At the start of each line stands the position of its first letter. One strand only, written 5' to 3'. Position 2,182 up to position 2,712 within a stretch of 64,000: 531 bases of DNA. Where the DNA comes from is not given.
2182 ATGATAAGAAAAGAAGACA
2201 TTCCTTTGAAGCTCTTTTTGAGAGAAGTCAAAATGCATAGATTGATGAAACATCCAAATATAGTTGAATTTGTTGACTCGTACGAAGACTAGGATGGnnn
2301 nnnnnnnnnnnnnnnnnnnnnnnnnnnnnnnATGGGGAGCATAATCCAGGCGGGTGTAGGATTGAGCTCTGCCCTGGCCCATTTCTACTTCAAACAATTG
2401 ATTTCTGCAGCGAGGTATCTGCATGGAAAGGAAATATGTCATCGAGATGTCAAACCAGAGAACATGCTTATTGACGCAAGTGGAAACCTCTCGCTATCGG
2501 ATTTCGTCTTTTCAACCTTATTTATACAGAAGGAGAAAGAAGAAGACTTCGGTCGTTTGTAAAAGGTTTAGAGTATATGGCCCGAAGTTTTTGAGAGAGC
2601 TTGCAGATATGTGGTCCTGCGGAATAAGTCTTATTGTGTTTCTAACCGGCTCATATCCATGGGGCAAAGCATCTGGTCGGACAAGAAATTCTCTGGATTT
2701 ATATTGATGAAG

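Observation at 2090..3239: Decaying Chk1-like/CAMK protein kinase pseudogene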

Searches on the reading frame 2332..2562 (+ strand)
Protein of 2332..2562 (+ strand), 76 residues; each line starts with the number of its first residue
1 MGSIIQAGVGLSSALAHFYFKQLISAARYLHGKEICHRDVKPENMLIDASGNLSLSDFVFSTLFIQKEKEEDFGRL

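Call 12: find_encoding_contigs(protein=window:2332-2562:+, flank=3000, max_places=10)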
Protein window:2332-2562:+ (76 aa): 5 contigs read that carry it; 2 places shown.
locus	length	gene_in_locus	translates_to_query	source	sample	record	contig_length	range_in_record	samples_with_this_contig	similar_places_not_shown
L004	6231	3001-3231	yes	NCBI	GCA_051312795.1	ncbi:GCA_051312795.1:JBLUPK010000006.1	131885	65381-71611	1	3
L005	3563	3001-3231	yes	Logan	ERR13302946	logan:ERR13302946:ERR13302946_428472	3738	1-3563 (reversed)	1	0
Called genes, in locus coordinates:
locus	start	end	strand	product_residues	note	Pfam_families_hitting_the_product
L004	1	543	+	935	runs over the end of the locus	PF00443:UCH, PF13423:UCH_1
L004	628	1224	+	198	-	PF04893:Yip1 (weak)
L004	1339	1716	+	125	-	PF00046:Homeodomain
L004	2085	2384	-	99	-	PF00046:Homeodomain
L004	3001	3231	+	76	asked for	PF00069:Pkinase, PF07714:PK_Tyr_Ser-Thr (weak)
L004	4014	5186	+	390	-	PF00069:Pkinase, PF07714:PK_Tyr_Ser-Thr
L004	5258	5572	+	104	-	-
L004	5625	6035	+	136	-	PF00411:Ribosomal_S11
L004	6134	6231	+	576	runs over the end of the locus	PF02148:zf-UBP, PF00443:UCH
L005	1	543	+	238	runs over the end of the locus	?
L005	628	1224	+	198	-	PF04893:Yip1 (weak)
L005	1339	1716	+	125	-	PF00046:Homeodomain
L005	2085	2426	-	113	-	PF00046:Homeodomain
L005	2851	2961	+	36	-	-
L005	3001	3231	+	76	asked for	PF00069:Pkinase, PF07714:PK_Tyr_Ser-Thr (weak)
